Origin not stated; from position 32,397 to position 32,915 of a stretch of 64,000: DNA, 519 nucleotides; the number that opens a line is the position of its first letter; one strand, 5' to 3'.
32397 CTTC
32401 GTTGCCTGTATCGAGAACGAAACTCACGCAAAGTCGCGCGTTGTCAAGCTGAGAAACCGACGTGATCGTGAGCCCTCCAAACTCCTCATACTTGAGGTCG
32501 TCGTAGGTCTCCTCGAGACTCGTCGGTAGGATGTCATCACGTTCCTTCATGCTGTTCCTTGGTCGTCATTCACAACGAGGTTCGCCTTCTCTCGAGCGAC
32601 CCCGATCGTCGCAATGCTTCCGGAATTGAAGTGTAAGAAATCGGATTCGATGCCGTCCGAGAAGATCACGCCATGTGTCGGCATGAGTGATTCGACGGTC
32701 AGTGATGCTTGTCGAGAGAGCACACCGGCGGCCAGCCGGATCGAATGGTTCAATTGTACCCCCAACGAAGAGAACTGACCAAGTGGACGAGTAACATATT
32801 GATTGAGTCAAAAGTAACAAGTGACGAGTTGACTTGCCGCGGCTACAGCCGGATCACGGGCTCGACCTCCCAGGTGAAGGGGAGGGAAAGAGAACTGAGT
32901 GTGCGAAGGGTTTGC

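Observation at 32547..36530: ~225-bp near-identical duplication encoding a paralogous family of ~70-aa proteins with TTG starts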

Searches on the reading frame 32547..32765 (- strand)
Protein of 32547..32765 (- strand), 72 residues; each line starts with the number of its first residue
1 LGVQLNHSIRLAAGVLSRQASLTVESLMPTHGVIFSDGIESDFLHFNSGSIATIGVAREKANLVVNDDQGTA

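Call 12: search_protein_families(library=pfam, proteins=[window:32547-32765:-], max_evalue=0.1)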
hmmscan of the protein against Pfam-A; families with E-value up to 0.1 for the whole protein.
window:32547-32765:- (72 aa): 0 families

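Call 14: find_homologous_proteins(query=window:32550-32753:-, max_evalue=0.01)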
Query seq(68 aa) (68 aa): 65 proteins with E <= 0.01 among 65 candidates.
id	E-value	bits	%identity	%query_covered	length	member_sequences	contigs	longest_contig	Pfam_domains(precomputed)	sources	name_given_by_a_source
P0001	6.8e-31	122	90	100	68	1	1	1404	-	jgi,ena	-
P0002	6.8e-26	106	87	88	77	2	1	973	-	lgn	-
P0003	9.7e-18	81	71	85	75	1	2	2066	-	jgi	-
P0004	1.4e-17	80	71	82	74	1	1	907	-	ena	-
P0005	2.9e-17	79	74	79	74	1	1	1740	-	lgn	-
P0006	7.8e-17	78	63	87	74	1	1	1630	-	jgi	jgi:hypothetical protein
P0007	8.2e-17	78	67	84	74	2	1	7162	-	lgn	-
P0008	8.8e-17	78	64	87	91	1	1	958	-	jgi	jgi:hypothetical protein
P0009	1.6e-16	77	61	93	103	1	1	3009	-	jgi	jgi:hypothetical protein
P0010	2.0e-16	77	65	84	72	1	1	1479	-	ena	-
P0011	5.6e-16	75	66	82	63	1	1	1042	-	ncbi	ncbi:MAG: sugar kinase, partial [Bacteroidetes bacterium HGW-Bacteroidetes-23]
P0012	6.7e-16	75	63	91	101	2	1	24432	-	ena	-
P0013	7.0e-16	75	59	87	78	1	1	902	-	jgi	jgi:hypothetical protein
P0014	7.0e-16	75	63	84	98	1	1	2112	-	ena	-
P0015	1.3e-15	74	63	84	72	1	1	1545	-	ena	-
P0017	2.8e-15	73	63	91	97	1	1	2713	-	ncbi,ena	-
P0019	4.9e-15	72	66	82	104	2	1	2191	-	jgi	jgi:hypothetical protein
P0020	5.1e-15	72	67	79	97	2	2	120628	-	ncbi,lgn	-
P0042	1.3e-11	62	86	54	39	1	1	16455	-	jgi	jgi:hypothetical protein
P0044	2.3e-11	61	58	81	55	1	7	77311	-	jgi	jgi:hypothetical protein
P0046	6.2e-11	59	83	59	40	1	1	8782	-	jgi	jgi:hypothetical protein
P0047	1.3e-10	58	61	82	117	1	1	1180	-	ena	-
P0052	2.6e-10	57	81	54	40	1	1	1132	-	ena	-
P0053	5.1e-10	56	79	56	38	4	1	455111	-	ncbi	-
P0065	9.5e-8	49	54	82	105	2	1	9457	-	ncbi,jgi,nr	ncbi:MAG: hypothetical protein LBC20_01910 [Planctomycetaceae bacterium]|jgi:hypothetical protein|nr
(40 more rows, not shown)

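Call 17: search_protein_families(library=pfam, proteins=[P0017, P0019, P0020, P0012, P0047, P0065, P0009], max_evalue=1)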
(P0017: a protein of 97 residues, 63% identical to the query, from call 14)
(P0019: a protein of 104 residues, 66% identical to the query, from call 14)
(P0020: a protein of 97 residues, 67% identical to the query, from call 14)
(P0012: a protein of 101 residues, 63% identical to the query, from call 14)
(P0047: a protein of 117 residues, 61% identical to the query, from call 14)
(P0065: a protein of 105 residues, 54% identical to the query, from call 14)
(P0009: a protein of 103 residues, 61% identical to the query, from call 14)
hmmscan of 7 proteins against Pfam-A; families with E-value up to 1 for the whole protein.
P0017 (97 aa): 0 families

P0019 (104 aa): 0 families

P0020 (97 aa): 0 families

P0012 (101 aa): 0 families

P0047 (117 aa): 0 families

P0065 (105 aa): 0 families

P0009 (103 aa): 0 families

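Call 18: search_protein_families(library=ncbifam, proteins=[P0017, P0019, P0020, P0012, P0047, P0065, window:32547-32765:-], max_evalue=1)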
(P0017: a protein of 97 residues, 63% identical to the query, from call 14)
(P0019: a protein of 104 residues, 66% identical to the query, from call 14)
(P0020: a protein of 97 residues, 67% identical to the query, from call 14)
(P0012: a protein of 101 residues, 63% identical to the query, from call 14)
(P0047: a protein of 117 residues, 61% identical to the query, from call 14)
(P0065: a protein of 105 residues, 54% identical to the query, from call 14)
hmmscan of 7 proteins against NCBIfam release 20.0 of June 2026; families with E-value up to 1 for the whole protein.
P0017 (97 aa): 1 family
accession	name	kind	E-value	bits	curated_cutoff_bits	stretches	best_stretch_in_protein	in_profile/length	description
NF041395.1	TranRegLrpA1_Halo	equivalog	0.14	12.1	250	1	22-93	7-77/142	HTH-type transcriptional regulator LrpA1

P0019 (104 aa): 0 families

P0020 (97 aa): 0 families

P0012 (101 aa): 0 families

P0047 (117 aa): 1 family
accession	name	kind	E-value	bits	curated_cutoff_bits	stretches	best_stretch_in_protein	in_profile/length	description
NF011720.0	PRK15173.1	subfamily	0.12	11.3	420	1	14-67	249-302/343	peptidase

P0065 (105 aa): 0 families

window:32547-32765:- (72 aa): 0 families

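Call 19: find_encoding_contigs(protein=P0020, flank=8000, max_places=4)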
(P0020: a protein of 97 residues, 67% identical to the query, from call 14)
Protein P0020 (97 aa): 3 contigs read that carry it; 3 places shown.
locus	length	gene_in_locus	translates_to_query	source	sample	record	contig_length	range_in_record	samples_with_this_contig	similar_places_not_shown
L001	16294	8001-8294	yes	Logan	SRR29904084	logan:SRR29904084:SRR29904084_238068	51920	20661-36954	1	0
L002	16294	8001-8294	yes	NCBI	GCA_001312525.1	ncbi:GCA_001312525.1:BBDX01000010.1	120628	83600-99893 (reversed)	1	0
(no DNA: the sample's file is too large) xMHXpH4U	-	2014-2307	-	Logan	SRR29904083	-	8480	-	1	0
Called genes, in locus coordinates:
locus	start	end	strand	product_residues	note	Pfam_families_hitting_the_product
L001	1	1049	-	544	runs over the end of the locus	PF04984:Phage_sheath_1 (weak), PF17482:Phage_sheath_1C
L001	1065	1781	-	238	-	-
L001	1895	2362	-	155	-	PF14065:Pvc16_N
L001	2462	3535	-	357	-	-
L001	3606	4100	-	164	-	-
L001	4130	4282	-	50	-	-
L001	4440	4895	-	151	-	PF12833:HTH_18, PF00165:HTH_AraC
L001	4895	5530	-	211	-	-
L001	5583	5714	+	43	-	-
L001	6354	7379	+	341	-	-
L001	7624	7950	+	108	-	-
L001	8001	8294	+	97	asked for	-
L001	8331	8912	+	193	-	PF01135:PCMT (faint), PF02390:Methyltransf_4 (weak), PF13847:Methyltransf_31, PF08241:Methyltransf_11, PF08242:Methyltransf_12 (weak), PF13649:Methyltransf_25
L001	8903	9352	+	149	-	-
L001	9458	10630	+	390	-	-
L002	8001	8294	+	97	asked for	-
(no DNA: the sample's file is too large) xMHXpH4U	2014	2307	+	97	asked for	-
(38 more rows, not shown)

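Call 20: find_encoding_contigs(protein=P0012, flank=8000, max_places=4)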
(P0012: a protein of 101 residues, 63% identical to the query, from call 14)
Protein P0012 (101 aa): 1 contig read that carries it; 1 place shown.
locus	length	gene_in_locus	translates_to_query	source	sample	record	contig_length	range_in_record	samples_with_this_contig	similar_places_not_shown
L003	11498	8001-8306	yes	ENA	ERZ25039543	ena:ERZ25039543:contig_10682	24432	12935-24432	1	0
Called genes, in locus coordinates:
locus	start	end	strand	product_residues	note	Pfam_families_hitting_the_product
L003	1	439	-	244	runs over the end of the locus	-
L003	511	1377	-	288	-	-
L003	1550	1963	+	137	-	PF00072:Response_reg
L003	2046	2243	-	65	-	-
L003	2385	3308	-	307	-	PF06028:DUF915 (faint), PF00561:Abhydrolase_1, PF12146:Hydrolase_4, PF12697:Abhydrolase_6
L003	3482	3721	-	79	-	-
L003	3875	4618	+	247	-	-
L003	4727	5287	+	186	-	PF01613:Flavin_Reduct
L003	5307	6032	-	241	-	PF19583:ODP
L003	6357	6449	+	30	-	-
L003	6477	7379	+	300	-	-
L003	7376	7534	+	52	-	-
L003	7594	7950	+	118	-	-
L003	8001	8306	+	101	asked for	-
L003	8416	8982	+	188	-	-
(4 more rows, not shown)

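Call 25: find_related_loci(query=A4, collection=genome_contigs, flank=6000)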
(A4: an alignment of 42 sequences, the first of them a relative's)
Query A4 (97 aa) in genome_contigs; peptide patterns used: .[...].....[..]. (x = any residue, [..] = any of these).
599 stretches matched a pattern (row limit reached: there are more); 595 encode a relative of the query (tblastn E <= 1e-3); the best 80 are kept; 80 distinct loci.
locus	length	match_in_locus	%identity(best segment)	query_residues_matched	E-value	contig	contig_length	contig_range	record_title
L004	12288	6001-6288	86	1-96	4e-53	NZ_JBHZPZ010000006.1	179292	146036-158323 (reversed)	Flavobacterium xylosi strain LS2P90 L20_6, whole genome shotgun sequence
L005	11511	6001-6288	81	1-96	2e-51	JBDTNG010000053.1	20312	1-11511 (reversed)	MAG: Flavobacterium sp. isolate cluster3_bin.145 NODE_9232_length_20312_cov_5.288444, whole genome shotgun sequence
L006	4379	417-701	83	1-95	1e-50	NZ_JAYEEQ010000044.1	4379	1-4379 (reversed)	Arenibacter sp. GZD-96 NODE_44_length_4379_cov_110.456299, whole genome shotgun sequence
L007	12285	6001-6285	82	1-95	1e-50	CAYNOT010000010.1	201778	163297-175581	MAG TPA_asm: uncultured Roseivirgaceae bacterium isolate SRP344714_co2_244 genome assembly, contig: NODE_124_length_2017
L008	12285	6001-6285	79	1-95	4e-49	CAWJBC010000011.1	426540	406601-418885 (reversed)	MAG: uncultured Bacteroidales bacterium isolate MFD04716.bin.1.251 genome assembly, contig: contig_34035, whole genome s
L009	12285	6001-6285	81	1-95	4e-49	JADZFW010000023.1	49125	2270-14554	MAG: Flavobacteriaceae bacterium isolate SJ88 c_000000121960, whole genome shotgun sequence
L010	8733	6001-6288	77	1-96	2e-48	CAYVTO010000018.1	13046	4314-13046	MAG TPA_asm: uncultured Chitinophagaceae bacterium isolate SRP344714_co2_267 genome assembly, contig: NODE_12471_length_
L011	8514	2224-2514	78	1-97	2e-48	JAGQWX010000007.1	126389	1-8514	MAG: Saprospiraceae bacterium isolate HKST-UBA24 NODE_7_length_126389_cov_9.452396, whole genome shotgun sequence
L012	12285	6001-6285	78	1-95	6e-48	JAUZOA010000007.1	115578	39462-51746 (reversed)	MAG: Bacteroidota bacterium isolate bin6(0d) GEGALLOD_7, whole genome shotgun sequence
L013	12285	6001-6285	76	1-95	3e-47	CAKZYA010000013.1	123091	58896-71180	MAG TPA_asm: uncultured Flammeovirgaceae bacterium isolate SRR3401481_bin.67_CONCOCT_v1.1_MAG genome assembly, contig: E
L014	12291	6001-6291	74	1-97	2e-47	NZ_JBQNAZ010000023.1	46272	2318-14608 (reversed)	MAG: Tannerella sp. isolate A30_bin.21 NODE_354_length_46272_cov_18.750092, whole genome shotgun sequence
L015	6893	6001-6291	74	1-97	3e-47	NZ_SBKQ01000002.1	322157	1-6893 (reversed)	Flavobacterium piscinae strain ICH-30 NODE_2_length_322157_cov_152, whole genome shotgun sequence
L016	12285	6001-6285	76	1-95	1e-46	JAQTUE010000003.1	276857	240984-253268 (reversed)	MAG: Paludibacter sp. isolate STB_57 NODE_86_length_276857_cov_10.125971_Sandtown_B, whole genome shotgun sequence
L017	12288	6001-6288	74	1-96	3e-46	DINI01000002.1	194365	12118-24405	MAG TPA_asm: Flavobacteriaceae bacterium UBA5544 UBA5544_contig_1390, whole genome shotgun sequence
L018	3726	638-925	74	1-96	2e-46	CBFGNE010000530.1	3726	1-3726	MAG TPA_asm: uncultured Mucilaginibacter sp. isolate ERR5385023_binner12_Refined_6 genome assembly, contig: ERZ27258628.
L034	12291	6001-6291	65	1-97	7e-42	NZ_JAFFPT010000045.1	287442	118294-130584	Leptospira ainazelensis strain 201903071 contig_0009, whole genome shotgun sequence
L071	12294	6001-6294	57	1-95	2e-30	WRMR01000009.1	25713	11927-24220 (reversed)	MAG: Planctomycetaceae bacterium isolate Th196P3bin88 Ga0099364_10003174, whole genome shotgun sequence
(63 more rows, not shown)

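Call 32: search_protein_families(library=pfam, proteins=[L004:5374-6291:+, L004:4360-5367:+, L034:5374-6297:+, L034:4283-5377:+, L071:5368-6426:+, L071:4083-5234:+], max_evalue=0.01)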
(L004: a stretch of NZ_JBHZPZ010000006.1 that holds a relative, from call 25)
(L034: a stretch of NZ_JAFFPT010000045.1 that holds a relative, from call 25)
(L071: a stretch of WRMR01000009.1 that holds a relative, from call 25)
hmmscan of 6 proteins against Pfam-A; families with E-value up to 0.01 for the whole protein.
L004:5374-6291:+ (305 aa): 2 families
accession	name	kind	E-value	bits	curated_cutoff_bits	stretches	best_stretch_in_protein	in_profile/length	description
PF01513.26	NAD_kinase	-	0.0011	19.8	25.5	1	65-116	59-109/130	ATP-NAD kinase N-terminal domain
PF20143.4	NAD_kinase_C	-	0.0027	17.9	23.7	1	178-206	19-48/126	ATP-NAD kinase C-terminal domain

L004:4360-5367:+ (335 aa): 1 family
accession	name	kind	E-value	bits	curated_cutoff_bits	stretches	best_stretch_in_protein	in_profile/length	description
PF01145.31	Band_7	-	3.8e-13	50.3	23.6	1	15-193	9-173/176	SPFH domain / Band 7 family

L034:5374-6297:+ (307 aa): 1 family
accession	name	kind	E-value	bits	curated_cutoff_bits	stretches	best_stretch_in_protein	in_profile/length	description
PF20143.4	NAD_kinase_C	-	0.0044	17.2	23.7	0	167-206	9-48/126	ATP-NAD kinase C-terminal domain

L034:4283-5377:+ (364 aa): 1 family
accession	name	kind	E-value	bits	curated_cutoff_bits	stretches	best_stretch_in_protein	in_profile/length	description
PF01145.31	Band_7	-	6.3e-18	65.9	23.6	1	40-217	10-173/176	SPFH domain / Band 7 family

L071:5368-6426:+ (352 aa): 0 families

L071:4083-5234:+ (383 aa): 1 family
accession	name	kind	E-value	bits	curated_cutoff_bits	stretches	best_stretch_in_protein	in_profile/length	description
PF01145.31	Band_7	-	2.2e-15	57.6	23.6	1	39-211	10-170/176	SPFH domain / Band 7 family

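Call 33: search_protein_families(library=ncbifam, proteins=[L004:5374-6291:+, L004:4360-5367:+, L034:5374-6297:+, L034:4283-5377:+], max_evalue=0.01)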
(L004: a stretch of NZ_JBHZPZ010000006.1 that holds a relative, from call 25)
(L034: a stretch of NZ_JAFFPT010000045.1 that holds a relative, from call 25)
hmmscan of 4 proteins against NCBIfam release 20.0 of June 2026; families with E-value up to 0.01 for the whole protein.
L004:5374-6291:+ (305 aa): 15 families
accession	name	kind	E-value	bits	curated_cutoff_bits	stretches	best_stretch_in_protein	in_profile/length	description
NF002306.0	PRK01231.1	equivalog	5.8e-10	38.8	316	1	59-203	48-193/299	NAD(+) kinase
NF010678.0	PRK14076.1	equivalog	1.7e-09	37.2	493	1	57-203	322-476/570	bifunctional NADP phosphatase/NAD kinase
NF002521.0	PRK01911.1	equivalog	1.9e-09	37.4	309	1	25-204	11-191/292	NAD kinase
NF003406.0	PRK04761.1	equivalog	6.8e-09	35.3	211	1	75-203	30-159/257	NAD kinase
NF002984.0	PRK03708.1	equivalog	8.4e-08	31.9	326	1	82-204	58-180/277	NAD(+) kinase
NF002255.0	PRK01185.1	subfamily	1.8e-07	30.6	304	1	83-206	54-175/271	NAD(+) kinase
NF003391.0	PRK04539.1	equivalog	4e-07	29.5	470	1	82-203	69-195/296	inorganic polyphosphate/ATP-NAD kinase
NF002561.0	PRK02155.1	equivalog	1.1e-06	28.1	371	1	80-203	63-191/297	NAD kinase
NF010677.0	PRK14075.1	equivalog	3.1e-06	26.9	260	1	60-206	15-164/257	NAD(+) kinase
NF002893.0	PRK03378.1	equivalog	5e-06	26.1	386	1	80-203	62-190/292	NAD(+) kinase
NF002892.0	PRK03372.1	equivalog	9e-06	25.2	299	1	24-203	15-196/312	NAD kinase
NF002731.0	PRK02645.1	equivalog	3.3e-05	23.5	312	0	155-203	141-193/305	NAD(+) kinase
NF002579.0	PRK02231.1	equivalog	0.00016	21.1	459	1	78-203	67-198/301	NAD(+) kinase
NF002902.0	PRK03501.1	equivalog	0.00086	18.7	219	1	71-207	31-169/266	NAD kinase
NF003424.0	PRK04885.1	equivalog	0.005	16.1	220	0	60-205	12-164/265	NAD kinase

L004:4360-5367:+ (335 aa): 0 families

L034:5374-6297:+ (307 aa): 11 families
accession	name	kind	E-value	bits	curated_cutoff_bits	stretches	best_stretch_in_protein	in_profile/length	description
NF002984.0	PRK03708.1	equivalog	4.5e-09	36.1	326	1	82-204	58-180/277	NAD(+) kinase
NF002306.0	PRK01231.1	equivalog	1.4e-08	34.3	316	1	56-203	45-193/299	NAD(+) kinase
NF010678.0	PRK14076.1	equivalog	8.8e-08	31.5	493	1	38-203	319-476/570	bifunctional NADP phosphatase/NAD kinase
NF002521.0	PRK01911.1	equivalog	1.3e-07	31.3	309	1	25-204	11-191/292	NAD kinase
NF002255.0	PRK01185.1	subfamily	1.4e-05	24.3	304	1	83-206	54-175/271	NAD(+) kinase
NF003406.0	PRK04761.1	equivalog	3.5e-05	23.1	211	1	148-203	102-159/257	NAD kinase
NF002893.0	PRK03378.1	equivalog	0.00013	21.4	386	1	80-203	62-190/292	NAD(+) kinase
NF003391.0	PRK04539.1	equivalog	0.00051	19.3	470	1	82-203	69-195/296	inorganic polyphosphate/ATP-NAD kinase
NF002561.0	PRK02155.1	equivalog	0.00093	18.5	371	1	80-203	63-191/297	NAD kinase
NF010677.0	PRK14075.1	equivalog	0.0016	18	260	1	58-206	13-164/257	NAD(+) kinase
NF002731.0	PRK02645.1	equivalog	0.0032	16.9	312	0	154-203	140-193/305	NAD(+) kinase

L034:4283-5377:+ (364 aa): 1 family
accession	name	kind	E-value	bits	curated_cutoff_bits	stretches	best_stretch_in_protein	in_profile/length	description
NF047728.1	tRNAMtaseTaw22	equivalog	0.00079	18.7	550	1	142-210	17-84/336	tRNA (guanine(37)-N1)/4-demethylwyosine(37)-methyltransferase Taw22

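Call 35: find_encoding_contigs(protein=P0001, flank=3000, max_places=5)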
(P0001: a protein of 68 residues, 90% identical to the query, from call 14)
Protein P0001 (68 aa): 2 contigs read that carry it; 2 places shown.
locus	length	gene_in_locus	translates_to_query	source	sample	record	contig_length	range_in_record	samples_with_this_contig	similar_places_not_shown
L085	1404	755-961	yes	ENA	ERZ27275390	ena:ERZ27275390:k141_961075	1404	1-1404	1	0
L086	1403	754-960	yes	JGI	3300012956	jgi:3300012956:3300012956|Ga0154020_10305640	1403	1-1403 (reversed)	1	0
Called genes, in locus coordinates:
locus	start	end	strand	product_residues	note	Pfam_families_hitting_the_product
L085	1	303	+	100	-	?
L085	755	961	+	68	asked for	-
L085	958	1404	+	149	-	?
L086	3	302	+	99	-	?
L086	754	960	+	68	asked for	-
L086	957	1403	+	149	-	?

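Call 36: predict_structure(alignment_id=A4)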
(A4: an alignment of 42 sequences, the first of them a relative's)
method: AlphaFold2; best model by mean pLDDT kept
length: 97 residues; sequences in the alignment: 42
mean_pLDDT: 68.2   pTM: 0.50
mean pLDDT of the five models: 68.2, 68.2, 62.1, 61.5, 58.6
residues with pLDDT >= 90: 0; 70-90: 50; 50-70: 37; < 50: 10
segments of 3 or more residues with pLDDT < 50: 1-4, 93-97
pLDDT, mean of each block of 10 residues (from residue 1): 50 63 80 72 78 79 63 66 76 47
secondary structure, 60 per line:
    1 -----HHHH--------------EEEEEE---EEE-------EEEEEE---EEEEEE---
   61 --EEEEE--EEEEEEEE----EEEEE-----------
elements in order: H6-9 E24-29 E33-35 E43-48 E52-57 E63-67 E70-77 E82-86

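Call 39: search_protein_families(library=padloc, proteins=[L004:5374-6291:+, L004:4360-5367:+, L034:5374-6297:+, L034:4283-5377:+], max_evalue=0.01)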
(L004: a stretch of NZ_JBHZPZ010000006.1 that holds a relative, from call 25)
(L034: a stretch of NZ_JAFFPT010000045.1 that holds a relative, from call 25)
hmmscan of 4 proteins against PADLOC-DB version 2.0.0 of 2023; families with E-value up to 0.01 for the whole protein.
L004:5374-6291:+ (305 aa): 0 families

L004:4360-5367:+ (335 aa): 0 families

L034:5374-6297:+ (307 aa): 0 families

L034:4283-5377:+ (364 aa): 0 families

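Call 40: find_encoding_contigs(protein=P0053, flank=5000, max_places=3)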
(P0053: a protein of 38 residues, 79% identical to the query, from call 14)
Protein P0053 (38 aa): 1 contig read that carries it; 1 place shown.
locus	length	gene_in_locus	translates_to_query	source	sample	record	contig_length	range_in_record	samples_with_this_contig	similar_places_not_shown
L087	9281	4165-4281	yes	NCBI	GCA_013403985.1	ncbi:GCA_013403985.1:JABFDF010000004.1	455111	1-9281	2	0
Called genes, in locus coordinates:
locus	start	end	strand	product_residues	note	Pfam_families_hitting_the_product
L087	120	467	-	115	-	PF01638:HxlR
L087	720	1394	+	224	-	PF00881:Nitroreductase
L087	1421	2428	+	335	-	PF08240:ADH_N, PF00107:ADH_zinc_N, PF13602:ADH_zinc_N_2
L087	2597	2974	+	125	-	PF07366:SnoaL (weak), PF12680:SnoaL_2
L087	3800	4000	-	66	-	-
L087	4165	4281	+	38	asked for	-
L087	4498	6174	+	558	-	PF13175:AAA_15, PF13555:AAA_29 (faint), PF13304:AAA_21, PF02463:SMC_N (weak), PF20469:OLD-like_TOPRIM (weak)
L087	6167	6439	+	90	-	-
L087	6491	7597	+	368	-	PF00580:UvrD-helicase (faint), PF01443:Viral_helicase1 (weak), PF13538:UvrD_C_2 (weak)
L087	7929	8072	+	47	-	-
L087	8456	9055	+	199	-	PF20347:DUF6642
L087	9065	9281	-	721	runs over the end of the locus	PF00512:HisKA, PF02518:HATPase_c, PF00072:Response_reg, PF12833:HTH_18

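Call 41: find_encoding_contigs(protein=P0044, flank=5000, max_places=4)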
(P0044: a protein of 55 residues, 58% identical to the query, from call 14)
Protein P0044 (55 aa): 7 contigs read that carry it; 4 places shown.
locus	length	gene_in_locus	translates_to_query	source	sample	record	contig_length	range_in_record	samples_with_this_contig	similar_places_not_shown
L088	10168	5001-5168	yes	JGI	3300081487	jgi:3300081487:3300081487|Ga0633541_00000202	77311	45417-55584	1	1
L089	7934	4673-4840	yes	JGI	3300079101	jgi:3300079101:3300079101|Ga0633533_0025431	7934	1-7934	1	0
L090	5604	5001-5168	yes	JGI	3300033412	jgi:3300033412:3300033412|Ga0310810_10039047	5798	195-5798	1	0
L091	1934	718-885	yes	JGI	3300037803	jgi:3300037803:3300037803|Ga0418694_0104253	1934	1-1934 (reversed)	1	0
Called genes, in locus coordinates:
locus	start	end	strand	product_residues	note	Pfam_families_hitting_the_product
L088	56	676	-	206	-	-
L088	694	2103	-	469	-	PF18127:NAMPT_N, PF04095:NAPRTase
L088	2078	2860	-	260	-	PF00293:NUDIX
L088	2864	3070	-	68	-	-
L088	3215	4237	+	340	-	PF01145:Band_7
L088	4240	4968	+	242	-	-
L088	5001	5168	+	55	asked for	-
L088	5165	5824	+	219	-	PF00293:NUDIX, PF19368:WHD_AraR, PF21906:WHD_NrtR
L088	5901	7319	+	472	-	PF04434:SWIM (weak)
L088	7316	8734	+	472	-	PF18944:DUF5691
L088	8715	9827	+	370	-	PF20030:bpMoxR (weak), PF07728:AAA_5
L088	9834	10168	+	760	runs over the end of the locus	PF18934:DUF5682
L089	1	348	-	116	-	?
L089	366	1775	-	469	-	PF18127:NAMPT_N, PF04095:NAPRTase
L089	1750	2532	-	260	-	PF00293:NUDIX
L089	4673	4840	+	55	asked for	-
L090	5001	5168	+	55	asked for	-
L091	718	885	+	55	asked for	-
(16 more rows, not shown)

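Call 42: find_encoding_contigs(protein=P0042, flank=5000, max_places=3)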
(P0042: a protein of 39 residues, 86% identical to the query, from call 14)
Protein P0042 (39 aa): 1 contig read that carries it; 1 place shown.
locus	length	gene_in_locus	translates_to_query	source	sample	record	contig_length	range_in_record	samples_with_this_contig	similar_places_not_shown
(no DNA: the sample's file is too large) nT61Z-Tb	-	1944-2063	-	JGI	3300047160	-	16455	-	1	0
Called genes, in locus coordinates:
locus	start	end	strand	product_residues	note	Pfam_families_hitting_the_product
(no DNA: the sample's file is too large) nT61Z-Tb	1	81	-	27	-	?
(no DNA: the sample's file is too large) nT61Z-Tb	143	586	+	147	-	PF02566:OsmC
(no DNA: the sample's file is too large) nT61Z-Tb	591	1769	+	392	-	PF01053:Cys_Met_Meta_PP, PF00155:Aminotran_1_2 (weak), PF01041:DegT_DnrJ_EryC1 (faint), PF06838:Met_gamma_lyase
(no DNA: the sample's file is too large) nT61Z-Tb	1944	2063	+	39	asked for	-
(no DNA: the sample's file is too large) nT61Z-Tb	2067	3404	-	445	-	PF00285:Citrate_synt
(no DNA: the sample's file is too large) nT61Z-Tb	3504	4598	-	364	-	PF03739:LptF_LptG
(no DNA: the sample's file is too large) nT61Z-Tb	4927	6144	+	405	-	PF13641:Glyco_tranf_2_3, PF00535:Glycos_transf_2, PF13632:Glyco_trans_2_3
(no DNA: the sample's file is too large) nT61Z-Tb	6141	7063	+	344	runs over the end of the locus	PF01522:Polysacc_deac_1 (faint)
